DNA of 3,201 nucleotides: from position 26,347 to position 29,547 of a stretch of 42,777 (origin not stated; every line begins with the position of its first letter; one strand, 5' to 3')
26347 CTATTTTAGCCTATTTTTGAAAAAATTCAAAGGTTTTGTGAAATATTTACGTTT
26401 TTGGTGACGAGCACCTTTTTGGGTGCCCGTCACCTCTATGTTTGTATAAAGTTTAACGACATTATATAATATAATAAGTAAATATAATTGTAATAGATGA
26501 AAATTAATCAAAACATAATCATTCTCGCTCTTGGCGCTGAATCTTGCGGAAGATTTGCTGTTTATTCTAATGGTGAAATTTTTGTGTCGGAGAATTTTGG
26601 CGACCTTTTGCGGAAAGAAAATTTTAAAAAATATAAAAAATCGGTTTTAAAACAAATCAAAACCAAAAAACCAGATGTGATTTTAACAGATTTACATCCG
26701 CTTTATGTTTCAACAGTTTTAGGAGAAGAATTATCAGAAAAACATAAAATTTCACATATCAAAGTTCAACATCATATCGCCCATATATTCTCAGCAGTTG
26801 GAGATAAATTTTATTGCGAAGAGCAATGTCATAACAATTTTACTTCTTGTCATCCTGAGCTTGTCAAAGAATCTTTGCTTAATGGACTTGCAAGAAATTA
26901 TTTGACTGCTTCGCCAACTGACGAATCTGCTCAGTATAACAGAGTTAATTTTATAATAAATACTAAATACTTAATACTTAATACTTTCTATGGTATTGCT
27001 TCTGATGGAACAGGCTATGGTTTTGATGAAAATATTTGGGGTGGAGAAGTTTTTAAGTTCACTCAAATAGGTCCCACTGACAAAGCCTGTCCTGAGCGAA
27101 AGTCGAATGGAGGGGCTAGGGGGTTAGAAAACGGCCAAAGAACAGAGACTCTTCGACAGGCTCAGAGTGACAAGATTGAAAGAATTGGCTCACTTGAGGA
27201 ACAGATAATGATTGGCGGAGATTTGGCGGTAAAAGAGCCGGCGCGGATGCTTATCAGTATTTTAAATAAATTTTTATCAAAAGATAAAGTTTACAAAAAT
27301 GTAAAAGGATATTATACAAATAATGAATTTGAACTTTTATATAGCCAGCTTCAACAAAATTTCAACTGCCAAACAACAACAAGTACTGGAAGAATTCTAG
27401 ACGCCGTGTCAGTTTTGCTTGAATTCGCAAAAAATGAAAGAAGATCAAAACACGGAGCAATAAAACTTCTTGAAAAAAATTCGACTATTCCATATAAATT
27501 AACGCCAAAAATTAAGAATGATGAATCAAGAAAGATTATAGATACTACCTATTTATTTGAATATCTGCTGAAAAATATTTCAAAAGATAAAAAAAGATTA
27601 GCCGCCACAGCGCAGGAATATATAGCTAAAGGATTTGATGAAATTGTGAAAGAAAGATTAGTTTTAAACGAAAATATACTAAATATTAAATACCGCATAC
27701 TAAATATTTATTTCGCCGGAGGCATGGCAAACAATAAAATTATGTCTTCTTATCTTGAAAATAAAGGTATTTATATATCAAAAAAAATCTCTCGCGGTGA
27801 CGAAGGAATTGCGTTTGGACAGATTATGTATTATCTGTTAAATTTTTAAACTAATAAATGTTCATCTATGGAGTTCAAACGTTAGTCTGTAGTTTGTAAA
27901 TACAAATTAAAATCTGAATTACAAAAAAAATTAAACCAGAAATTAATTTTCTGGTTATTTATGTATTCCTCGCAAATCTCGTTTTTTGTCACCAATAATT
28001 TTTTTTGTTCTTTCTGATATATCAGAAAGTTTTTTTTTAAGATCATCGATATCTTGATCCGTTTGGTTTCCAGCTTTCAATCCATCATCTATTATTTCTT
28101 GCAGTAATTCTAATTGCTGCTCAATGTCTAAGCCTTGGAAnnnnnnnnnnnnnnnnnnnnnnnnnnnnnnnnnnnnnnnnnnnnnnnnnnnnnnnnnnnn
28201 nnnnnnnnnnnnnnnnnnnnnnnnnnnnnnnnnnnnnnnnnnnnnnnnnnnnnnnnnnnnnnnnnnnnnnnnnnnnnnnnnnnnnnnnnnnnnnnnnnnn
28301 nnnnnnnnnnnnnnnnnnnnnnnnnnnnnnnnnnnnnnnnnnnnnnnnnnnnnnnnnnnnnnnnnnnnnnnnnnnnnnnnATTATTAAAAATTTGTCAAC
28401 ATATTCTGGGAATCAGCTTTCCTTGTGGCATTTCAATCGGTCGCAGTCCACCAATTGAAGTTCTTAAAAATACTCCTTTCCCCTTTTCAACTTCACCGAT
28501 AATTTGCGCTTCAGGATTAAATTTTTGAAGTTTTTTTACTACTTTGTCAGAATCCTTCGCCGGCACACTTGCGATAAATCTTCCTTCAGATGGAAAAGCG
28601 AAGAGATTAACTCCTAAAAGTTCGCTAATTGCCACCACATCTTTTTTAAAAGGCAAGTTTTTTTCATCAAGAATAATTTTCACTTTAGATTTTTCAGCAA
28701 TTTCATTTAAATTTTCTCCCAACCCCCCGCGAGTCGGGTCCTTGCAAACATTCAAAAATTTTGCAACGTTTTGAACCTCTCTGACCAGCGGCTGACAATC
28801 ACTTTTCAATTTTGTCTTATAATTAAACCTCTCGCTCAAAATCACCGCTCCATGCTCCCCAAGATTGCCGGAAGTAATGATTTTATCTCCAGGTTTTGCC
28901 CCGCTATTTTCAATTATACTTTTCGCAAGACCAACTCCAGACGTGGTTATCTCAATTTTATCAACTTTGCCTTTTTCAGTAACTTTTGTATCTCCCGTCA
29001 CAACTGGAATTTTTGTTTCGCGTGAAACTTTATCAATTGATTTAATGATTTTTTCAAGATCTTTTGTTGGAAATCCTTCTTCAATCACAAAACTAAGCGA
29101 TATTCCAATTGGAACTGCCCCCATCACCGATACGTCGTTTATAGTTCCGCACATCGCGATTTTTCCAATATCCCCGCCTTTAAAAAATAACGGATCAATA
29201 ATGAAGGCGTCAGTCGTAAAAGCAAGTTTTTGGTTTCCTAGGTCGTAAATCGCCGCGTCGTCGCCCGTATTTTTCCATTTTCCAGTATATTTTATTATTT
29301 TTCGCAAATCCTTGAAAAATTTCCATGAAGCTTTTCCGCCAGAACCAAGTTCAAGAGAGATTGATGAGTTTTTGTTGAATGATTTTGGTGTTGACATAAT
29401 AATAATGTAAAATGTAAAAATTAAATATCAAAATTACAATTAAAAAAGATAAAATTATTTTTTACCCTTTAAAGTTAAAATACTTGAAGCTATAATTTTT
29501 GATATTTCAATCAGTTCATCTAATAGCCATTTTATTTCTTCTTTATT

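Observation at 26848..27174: Two palindromic-element insertions translated in frame inside hypF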

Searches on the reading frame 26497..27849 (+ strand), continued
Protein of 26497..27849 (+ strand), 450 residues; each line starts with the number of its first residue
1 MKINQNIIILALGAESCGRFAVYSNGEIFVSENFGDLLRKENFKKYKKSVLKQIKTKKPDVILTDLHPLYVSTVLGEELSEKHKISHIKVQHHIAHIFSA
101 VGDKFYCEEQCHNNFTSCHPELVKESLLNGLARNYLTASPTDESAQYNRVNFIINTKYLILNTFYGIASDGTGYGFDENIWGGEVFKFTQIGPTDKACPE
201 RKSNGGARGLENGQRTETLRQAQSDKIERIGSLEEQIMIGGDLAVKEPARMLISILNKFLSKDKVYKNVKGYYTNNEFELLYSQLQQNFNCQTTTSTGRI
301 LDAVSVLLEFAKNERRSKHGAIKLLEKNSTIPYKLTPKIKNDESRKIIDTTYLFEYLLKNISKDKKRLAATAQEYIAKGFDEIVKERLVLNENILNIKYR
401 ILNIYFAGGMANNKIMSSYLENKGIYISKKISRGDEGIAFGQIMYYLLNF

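Call 26: find_related_loci(query=A1, collection=genome_contigs, flank=10000)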
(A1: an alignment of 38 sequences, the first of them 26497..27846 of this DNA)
Query A1 (450 aa) in genome_contigs; peptide patterns used: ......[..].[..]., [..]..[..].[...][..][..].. (x = any residue, [..] = any of these).
123 stretches matched a pattern; 105 encode a relative of the query (tblastn E <= 1e-3); the best 80 are kept; 80 distinct loci.
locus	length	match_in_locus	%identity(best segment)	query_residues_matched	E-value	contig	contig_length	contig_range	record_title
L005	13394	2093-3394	64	1-450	1e-178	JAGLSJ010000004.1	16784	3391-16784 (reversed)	MAG: Candidatus Paceibacterota bacterium isolate RS_9_49 ROV157_9.bin.49.fa_4, whole genome shotgun sequence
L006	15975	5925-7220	62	1-448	3e-170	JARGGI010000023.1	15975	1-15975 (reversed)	MAG: Patescibacteria group bacterium isolate C14-28 NODE_23_length_15975_cov_19.995660, whole genome shotgun sequence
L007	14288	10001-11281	62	3-449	5e-167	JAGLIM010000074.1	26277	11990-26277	MAG: Candidatus Paceibacterota bacterium isolate RS_2_5 ROV157_2.bin.5.fa_74, whole genome shotgun sequence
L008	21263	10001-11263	60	1-450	9e-165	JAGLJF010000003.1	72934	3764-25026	MAG: Candidatus Paceibacterota bacterium isolate RS_3_34 ROV157_3.bin.34.fa_3, whole genome shotgun sequence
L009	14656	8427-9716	63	1-448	2e-161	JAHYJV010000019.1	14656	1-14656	MAG: Patescibacteria group bacterium isolate KA31 NODE_2031_length_14656_cov_199.830959, whole genome shotgun sequence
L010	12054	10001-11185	60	5-449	4e-160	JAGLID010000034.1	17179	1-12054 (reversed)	MAG: Candidatus Paceibacterota bacterium isolate RS_2_29 ROV157_2.bin.29.fa_34, whole genome shotgun sequence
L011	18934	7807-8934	57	1-449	1e-152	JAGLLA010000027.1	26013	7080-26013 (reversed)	MAG: Candidatus Parcubacteria bacterium isolate RS_4_5 ROV157_4.bin.5.fa_27, whole genome shotgun sequence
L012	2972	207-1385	56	3-449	4e-155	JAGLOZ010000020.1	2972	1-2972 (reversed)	MAG: Candidatus Paceibacterota bacterium isolate RS_7_61 ROV157_7.bin.61.fa_20, whole genome shotgun sequence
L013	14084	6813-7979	55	9-448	3e-139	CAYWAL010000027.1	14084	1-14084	MAG TPA_asm: uncultured Candidatus Saccharibacteria bacterium isolate SRP216583_co2_140 genome assembly, contig: NODE_33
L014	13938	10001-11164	53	9-449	6e-139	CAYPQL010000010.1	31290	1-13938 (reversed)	MAG TPA_asm: uncultured Candidatus Saccharibacteria bacterium isolate SRP256446_co1_206 genome assembly, contig: NODE_28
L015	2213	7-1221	50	1-448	7e-139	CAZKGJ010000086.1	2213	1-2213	MAG TPA_asm: uncultured Candidatus Saccharibacteria bacterium isolate SRP093762_co1_98 genome assembly, contig: NODE_261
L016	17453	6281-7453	50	1-448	1e-128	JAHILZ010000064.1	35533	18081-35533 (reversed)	MAG: Patescibacteria group bacterium isolate KR13_N2.mb.46 KR13_N2.mb.46_k141_284310, whole genome shotgun sequence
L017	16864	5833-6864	51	8-448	1e-125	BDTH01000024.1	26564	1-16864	Bacterium BMS3Abin15 DNA, contig: NODE_11, whole genome shotgun sequence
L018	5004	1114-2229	48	9-449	2e-126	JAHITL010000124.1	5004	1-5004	MAG: Patescibacteria group bacterium isolate MM_PC_MetaG.mb.212 MM_PC_MetaG.mb.212_k141_1556457, whole genome shotgun se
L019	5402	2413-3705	46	1-449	8e-125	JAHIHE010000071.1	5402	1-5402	MAG: Patescibacteria group bacterium isolate KR11_N3.mb.38 KR11_N3.mb.38_k141_155063, whole genome shotgun sequence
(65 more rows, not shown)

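Call 32: search_solved_structures(query=window:26497-27846:+, max_evalue=0.001, show_alignments=1)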
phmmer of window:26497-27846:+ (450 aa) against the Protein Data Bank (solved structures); distinct sequences matched with E-value up to 0.001: 4.
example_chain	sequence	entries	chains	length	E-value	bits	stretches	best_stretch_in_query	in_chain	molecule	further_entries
4g9i_A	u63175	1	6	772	5.9e-26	94.6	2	225-443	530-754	Hydrogenase maturation protein HypF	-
3vth_A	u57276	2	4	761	2.9e-12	49.5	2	8-103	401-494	Hydrogenase maturation factor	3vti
3tsp_A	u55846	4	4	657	2.2e-09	40.1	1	225-442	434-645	Transcriptional regulatory protein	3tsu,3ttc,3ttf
3tsq_A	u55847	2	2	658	2.2e-09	40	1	225-442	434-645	Transcriptional regulatory protein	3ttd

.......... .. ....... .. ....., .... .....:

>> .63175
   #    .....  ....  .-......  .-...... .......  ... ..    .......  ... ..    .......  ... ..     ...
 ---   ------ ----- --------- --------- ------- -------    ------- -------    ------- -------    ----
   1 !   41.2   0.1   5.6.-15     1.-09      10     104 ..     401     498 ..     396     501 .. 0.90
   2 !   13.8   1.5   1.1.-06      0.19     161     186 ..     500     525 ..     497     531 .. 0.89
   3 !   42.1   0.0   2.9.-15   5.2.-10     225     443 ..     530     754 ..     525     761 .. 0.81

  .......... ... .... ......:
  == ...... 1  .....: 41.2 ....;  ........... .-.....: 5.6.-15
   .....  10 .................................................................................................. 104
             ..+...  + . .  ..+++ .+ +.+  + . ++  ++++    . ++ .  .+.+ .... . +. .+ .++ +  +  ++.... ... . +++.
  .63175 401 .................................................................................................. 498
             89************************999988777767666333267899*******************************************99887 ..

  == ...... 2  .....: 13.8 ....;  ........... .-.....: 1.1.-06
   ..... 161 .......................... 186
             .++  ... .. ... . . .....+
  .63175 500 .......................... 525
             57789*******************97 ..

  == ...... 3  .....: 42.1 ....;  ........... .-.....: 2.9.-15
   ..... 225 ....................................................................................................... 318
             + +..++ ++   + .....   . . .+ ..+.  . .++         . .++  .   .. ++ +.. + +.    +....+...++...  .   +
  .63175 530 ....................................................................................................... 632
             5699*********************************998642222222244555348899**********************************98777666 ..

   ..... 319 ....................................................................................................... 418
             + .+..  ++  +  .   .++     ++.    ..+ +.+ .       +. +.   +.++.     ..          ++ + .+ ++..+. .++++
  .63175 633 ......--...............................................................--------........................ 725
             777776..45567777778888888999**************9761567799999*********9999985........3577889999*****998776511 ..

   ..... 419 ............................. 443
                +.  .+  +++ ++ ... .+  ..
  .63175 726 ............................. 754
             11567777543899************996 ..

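Call 39: predict_structure(alignment_id=A1)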
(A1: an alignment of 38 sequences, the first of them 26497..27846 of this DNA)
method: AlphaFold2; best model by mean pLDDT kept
length: 450 residues; sequences in the alignment: 38
mean_pLDDT: 80.2   pTM: 0.81
mean pLDDT of the five models: 80.2, 80.2, 79.0, 77.8, 75.7
residues with pLDDT >= 90: 248; 70-90: 88; 50-70: 33; < 50: 81
segments of 3 or more residues with pLDDT < 50: 111-149, 156-158, 193-222, 395-400
pLDDT, mean of each block of 10 residues (from residue 1): 71 91 89 92 97 94 91 96 95 93 74 40 36 35 40 54 87 82 90 43 38 44 70 93 72 96 97 93 93 93 96 80 94 97 93 98 98 98 84 48 85 94 89 87 87
secondary structure, 60 per line:
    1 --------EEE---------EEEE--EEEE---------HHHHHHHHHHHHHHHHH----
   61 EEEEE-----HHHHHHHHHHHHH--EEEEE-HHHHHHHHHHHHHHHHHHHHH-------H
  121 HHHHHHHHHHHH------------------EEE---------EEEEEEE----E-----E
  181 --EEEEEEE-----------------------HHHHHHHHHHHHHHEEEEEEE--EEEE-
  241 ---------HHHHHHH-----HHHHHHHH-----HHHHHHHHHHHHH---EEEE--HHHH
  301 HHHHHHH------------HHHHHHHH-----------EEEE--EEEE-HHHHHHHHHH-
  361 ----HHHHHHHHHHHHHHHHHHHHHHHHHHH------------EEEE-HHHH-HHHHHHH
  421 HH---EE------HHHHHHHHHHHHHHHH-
elements in order: E9-11 E21-24 E27-30 H40-56 E61-65 H71-83 E86-90 H92-112 H120-132 E151-153 E163-169 E183-189 H213-226 E227-233 E236-239 H250-256 H262-269 H275-287 E291-294 H297-307 H320-327 E339-342 E345-348 H350-359 H365-391 E404-407 H409-412 H414-422 H434-449

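Call 55: fold_search(model_id=the predicted structure, library=pdb)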
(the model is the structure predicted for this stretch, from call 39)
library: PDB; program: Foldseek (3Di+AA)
matches with E <= 10: 565; with E <= 0.001: 23
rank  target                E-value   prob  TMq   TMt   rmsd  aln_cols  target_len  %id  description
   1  3vth_A                8.7e-23  1.00  0.66  0.40   5.7       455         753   21  Crystal structure of full-length HypF in the phosphate- and nucleotide-bound form (released 2012-07-04)
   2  3vth_B                9.8e-23  1.00  0.66  0.48   5.7       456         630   21  Crystal structure of full-length HypF in the phosphate- and nucleotide-bound form (released 2012-07-04)
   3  3vti_A                4.0e-22  1.00  0.66  0.41   5.7       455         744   21  Crystal structure of HypE-HypF complex (released 2012-07-04)
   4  4g9i_C                5.2e-20  1.00  0.68  0.41   4.9       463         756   24  Crystal structure of T.kodakarensis HypF (released 2012-10-24)
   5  3tsp                  5.5e-20  1.00  0.67  0.47   6.0       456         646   17  Crystal structure of E. coli HypF (released 2011-12-28)
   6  4g9i_B                7.7e-20  1.00  0.67  0.41   5.3       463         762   24  Crystal structure of T.kodakarensis HypF (released 2012-10-24)
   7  3tsq                  1.7e-19  1.00  0.67  0.47   7.2       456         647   18  Crystal structure of E. coli HypF with ATP and Carbamoyl phosphate (released 2011-12-28)
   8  4g9i_D                1.9e-19  1.00  0.66  0.40   5.5       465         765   23  Crystal structure of T.kodakarensis HypF (released 2012-10-24)
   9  4g9i_A                2.5e-19  1.00  0.68  0.41   4.9       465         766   24  Crystal structure of T.kodakarensis HypF (released 2012-10-24)
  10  5jmv_B                1.4e-05  1.00  0.42  0.56   9.1       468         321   13  Crystal structure of mjKae1-pfuPcc1 complex (released 2016-07-06)
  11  6s84_A                2.5e-05  1.00  0.41  0.57   7.4       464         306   13  TsaBDE complex from Thermotoga maritima (released 2019-07-17)
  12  5jmv_C                2.5e-05  1.00  0.40  0.53   6.6       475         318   13  Crystal structure of mjKae1-pfuPcc1 complex (released 2016-07-06)
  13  3en9_A                3.2e-05  1.00  0.35  0.31   8.8       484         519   12  Structure of the Methanococcus jannaschii KAE1-BUD32 fusion protein (released 2008-11-04)
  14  3wuh_B                3.4e-05  1.00  0.42  0.51   8.6       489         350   10  Qri7 and AMP complex (released 2014-09-17)
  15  6n9a_D                4.7e-05  1.00  0.41  0.53   9.0       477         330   11  Crystal Structure of Thermotoga maritima threonylcarbamoyladenosine biosynthesis complex TsaB2D2E2 bound to ATP and ca (released 2019-05-22)
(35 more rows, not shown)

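Call 56: search_protein_families(library=ncbifam, proteins=[window:26497-27849:+], max_evalue=0.001)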
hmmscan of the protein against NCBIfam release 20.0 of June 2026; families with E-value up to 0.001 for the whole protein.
window:26497-27849:+ (450 aa): 2 families
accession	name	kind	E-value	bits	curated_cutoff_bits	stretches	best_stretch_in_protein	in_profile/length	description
TIGR00143.1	hypF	equivalog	2.1e-53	181.6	466.1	3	217-445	513-739/741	carbamoyltransferase HypF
TIGR03723.1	T6A_TsaD_YgjD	equivalog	0.00029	20.1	296.1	0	358-423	217-282/314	tRNA (adenosine(37)-N6)-threonylcarbamoyltransferase complex transferase subunit TsaD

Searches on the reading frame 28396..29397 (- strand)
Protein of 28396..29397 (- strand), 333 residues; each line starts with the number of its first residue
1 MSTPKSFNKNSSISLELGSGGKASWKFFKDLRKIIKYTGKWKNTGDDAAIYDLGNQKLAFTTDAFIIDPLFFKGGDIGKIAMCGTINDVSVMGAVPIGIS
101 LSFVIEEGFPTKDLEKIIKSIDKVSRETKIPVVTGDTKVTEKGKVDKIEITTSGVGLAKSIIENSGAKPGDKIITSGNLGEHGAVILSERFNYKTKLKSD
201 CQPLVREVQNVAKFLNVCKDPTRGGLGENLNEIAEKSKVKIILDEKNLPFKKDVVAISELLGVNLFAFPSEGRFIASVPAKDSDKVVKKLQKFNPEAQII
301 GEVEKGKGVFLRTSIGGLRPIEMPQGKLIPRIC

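Call 5: search_protein_families(library=pfam, proteins=[window:28396-29397:-], max_evalue=0.01)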
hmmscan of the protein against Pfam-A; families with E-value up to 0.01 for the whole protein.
window:28396-29397:- (333 aa): 2 families
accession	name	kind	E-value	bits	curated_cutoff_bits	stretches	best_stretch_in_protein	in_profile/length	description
PF00586.29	AIRS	-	7.4e-24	84.8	24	1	45-157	1-111/112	AIR synthase related protein, N-terminal domain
PF02769.27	AIRS_C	-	1.1e-22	81.3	23.1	1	168-311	1-153/156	AIR synthase related protein, C-terminal domain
